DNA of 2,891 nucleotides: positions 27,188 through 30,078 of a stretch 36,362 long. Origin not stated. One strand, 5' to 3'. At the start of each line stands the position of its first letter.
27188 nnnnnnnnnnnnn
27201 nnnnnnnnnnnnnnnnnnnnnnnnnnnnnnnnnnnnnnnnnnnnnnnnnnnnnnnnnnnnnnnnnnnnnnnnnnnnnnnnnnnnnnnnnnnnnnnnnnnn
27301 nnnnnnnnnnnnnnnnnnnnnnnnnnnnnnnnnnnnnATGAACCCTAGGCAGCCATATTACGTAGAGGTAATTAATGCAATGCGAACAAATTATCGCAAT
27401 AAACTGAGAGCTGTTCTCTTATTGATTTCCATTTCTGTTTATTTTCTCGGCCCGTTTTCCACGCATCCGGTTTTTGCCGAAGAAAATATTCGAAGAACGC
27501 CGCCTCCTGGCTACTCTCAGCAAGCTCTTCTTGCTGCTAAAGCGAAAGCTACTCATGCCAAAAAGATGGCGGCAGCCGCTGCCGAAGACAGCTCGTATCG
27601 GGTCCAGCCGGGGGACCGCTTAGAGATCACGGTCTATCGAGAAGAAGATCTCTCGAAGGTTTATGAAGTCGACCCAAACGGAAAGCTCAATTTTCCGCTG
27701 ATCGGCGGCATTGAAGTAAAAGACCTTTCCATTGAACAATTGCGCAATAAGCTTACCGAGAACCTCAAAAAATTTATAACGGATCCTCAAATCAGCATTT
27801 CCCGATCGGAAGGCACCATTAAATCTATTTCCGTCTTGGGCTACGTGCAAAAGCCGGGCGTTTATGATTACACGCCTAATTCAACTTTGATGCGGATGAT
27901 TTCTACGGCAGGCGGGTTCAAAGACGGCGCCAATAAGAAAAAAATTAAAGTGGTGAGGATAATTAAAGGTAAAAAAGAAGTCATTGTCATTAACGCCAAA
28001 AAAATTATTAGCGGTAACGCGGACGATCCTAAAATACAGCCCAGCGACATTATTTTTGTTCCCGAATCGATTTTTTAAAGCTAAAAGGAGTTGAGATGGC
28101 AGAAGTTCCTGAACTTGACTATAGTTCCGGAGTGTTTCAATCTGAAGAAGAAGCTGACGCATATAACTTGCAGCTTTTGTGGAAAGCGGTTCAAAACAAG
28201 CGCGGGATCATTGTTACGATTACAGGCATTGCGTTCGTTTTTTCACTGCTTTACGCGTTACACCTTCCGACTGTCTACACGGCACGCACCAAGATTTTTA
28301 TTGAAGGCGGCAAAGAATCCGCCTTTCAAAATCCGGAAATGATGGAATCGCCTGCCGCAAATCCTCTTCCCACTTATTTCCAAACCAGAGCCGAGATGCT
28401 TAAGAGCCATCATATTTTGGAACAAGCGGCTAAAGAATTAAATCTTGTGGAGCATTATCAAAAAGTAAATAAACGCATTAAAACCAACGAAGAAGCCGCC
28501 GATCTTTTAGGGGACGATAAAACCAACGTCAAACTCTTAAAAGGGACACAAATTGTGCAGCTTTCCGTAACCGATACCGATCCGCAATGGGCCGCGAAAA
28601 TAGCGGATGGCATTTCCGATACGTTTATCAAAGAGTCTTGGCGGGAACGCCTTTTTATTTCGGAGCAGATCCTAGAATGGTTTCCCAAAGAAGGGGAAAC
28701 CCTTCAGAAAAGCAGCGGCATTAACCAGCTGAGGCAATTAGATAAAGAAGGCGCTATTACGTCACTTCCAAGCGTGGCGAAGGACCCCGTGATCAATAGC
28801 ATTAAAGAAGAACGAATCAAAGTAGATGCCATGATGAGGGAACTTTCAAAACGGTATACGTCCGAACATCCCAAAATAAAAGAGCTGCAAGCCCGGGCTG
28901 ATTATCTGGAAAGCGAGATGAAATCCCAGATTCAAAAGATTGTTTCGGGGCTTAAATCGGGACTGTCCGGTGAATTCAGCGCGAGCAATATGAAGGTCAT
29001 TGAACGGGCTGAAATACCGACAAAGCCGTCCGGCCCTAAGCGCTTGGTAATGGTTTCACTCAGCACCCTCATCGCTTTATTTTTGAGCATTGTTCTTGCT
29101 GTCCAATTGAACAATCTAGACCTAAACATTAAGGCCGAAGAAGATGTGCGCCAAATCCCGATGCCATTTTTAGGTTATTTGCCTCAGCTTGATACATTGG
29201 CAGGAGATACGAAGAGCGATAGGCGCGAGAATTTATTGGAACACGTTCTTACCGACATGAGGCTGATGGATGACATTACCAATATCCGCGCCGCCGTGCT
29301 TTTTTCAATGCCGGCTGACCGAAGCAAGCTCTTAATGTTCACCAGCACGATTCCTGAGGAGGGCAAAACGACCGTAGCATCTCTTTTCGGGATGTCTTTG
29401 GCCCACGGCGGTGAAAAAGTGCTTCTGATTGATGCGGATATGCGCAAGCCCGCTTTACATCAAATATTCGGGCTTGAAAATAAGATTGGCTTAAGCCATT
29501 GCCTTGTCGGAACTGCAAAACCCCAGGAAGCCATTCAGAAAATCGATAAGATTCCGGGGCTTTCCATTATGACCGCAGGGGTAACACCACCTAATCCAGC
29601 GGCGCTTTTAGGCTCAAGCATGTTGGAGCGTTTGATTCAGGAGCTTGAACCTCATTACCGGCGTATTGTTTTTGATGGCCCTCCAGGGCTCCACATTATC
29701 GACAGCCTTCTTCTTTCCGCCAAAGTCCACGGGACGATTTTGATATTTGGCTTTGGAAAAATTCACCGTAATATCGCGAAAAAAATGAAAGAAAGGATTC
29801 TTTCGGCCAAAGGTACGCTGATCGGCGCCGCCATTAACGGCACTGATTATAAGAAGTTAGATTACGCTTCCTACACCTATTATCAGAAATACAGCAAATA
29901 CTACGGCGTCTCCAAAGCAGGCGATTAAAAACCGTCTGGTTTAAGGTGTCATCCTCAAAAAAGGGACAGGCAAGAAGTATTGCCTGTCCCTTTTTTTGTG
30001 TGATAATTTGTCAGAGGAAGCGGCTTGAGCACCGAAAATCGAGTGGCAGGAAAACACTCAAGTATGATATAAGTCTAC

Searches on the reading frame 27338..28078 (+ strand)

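Call 18: search_protein_families(library=pfam, proteins=[window:27338-28078:+], max_evalue=0.001)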
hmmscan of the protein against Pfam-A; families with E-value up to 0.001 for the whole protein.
window:27338-28078:+ (246 aa): 3 families
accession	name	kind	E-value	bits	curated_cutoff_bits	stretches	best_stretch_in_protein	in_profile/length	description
PF02563.21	Poly_export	-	4.7e-23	81.6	28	1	82-155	2-75/77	Polysaccharide biosynthesis/export protein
PF10531.15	SLBB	-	2.1e-11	43.9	27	1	165-213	3-50/55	SLBB domain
PF22461.2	SLBB_2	-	2.8e-09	37.4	27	1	162-241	1-79/79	SLBB domain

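Call 22: search_protein_families(library=ncbifam, proteins=[window:27338-28078:+], max_evalue=0.01)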
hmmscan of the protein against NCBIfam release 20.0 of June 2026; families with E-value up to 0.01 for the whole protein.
window:27338-28078:+ (246 aa): 5 families
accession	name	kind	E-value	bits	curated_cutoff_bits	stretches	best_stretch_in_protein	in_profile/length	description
TIGR03027.2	pepcterm_export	equivalog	6.3e-31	107.3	180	1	86-246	2-169/169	XrtA/PEP-CTERM system exopolysaccharide export protein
TIGR03028.1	EpsE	equivalog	2.8e-21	75.9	262.65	1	87-242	2-160/239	polysaccharide export protein EpsE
NF041843.1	EpsY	equivalog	7.8e-21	74.2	320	1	80-241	46-210/211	exopolysaccharide export protein EpsY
NF011658.0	PRK15078.1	subfamily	2.7e-18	65.9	333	1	73-243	71-251/380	polysaccharide export protein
TIGR01959.1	nuoF_fam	equivalog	0.0085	14.5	558.65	0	152-203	226-277/410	NADH-quinone oxidoreductase subunit NuoF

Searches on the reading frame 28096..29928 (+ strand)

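Call 18: search_protein_families(library=pfam, proteins=[window:28096-29928:+], max_evalue=0.001)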
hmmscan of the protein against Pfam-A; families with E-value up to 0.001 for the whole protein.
window:28096-29928:+ (610 aa): 5 families
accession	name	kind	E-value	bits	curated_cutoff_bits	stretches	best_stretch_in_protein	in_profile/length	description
PF02706.20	Wzz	-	1.6e-08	35.1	25.5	1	24-115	4-91/91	Chain length determinant protein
PF13614.12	AAA_31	-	4.7e-08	33.6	27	1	423-539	14-136/177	AAA domain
PF01656.29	CbiA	-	7.5e-07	29.6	25.4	1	414-506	2-54/125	CobQ/CobB/MinD/ParA nucleotide binding domain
PF13807.11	GNVR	-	1.9e-05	24.9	27.7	1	295-335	37-77/82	G-rich domain on putative tyrosine kinase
PF10609.15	ParA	-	0.00016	21.6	27.1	1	423-531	16-122/246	NUBPL iron-transfer P-loop NTPase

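Call 22: search_protein_families(library=ncbifam, proteins=[window:28096-29928:+], max_evalue=0.01)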
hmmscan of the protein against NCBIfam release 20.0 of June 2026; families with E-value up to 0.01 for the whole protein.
window:28096-29928:+ (610 aa): 17 families
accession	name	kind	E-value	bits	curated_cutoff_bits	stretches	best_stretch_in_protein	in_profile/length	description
NF007350.0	PRK09841.1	equivalog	2.4e-44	151.6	1248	1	296-606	404-721/726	tyrosine-protein kinase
TIGR01007.1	eps_fam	subfamily_domain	2.2e-42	144.9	108.05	1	396-596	5-203/204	polysaccharide biosynthesis tyrosine autokinase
TIGR01005.1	eps_transp_fam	subfamily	1.1e-39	136.3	411.7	1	294-602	408-738/754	exopolysaccharide transport protein family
NF008568.0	PRK11519.1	equivalog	5.9e-35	120.6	1068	1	297-597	405-712/720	tyrosine-protein kinase Wzc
TIGR03029.1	EpsG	equivalog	5.8e-27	94.5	313.8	1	393-581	86-273/274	chain length determinant protein tyrosine kinase EpsG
TIGR03018.1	pepcterm_TyrKin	hypoth_equivalog_domain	9.4e-27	93.7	230.65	1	406-556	31-184/207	XrtA-associated tyrosine autokinase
TIGR03017.1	EpsF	equivalog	6.1e-22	77.9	422.75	3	222-288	245-311/444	chain length determinant protein EpsF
TIGR03007.1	pepcterm_ChnLen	equivalog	6.8e-17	60.9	278.85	2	298-379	395-477/498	XrtA system polysaccharide chain length determinant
TIGR01006.1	polys_exp_MPA1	subfamily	1.7e-15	57.1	296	2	24-177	9-144/226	CspC family polysaccharide chain length determinant protein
TIGR01968.1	minD_bact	equivalog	9e-12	44.9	212.9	1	413-532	4-123/261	septum site-determining protein MinD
TIGR01010.1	BexC_CtrB_KpsE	subfamily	3e-10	39.7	437.5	1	40-292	9-275/362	polysaccharide export inner-membrane protein, BexC/CtrB/KpsE family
TIGR01969.1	minD_arch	subfamily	9.7e-10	38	201.75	1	422-535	12-123/251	cell division ATPase MinD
NF047398.1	AAA_KGGVGR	domain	3.2e-05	24.4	90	1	423-479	15-74/190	KGGVGR-motif variant AAA ATPase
NF041136.1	MrpORP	equivalog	0.00013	21.4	450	1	423-465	18-60/365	iron-sulfur cluster carrier protein MrpORP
NF041546.1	ParA_partition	equivalog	0.00022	20.8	180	0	423-454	12-43/203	ParA family partition ATPase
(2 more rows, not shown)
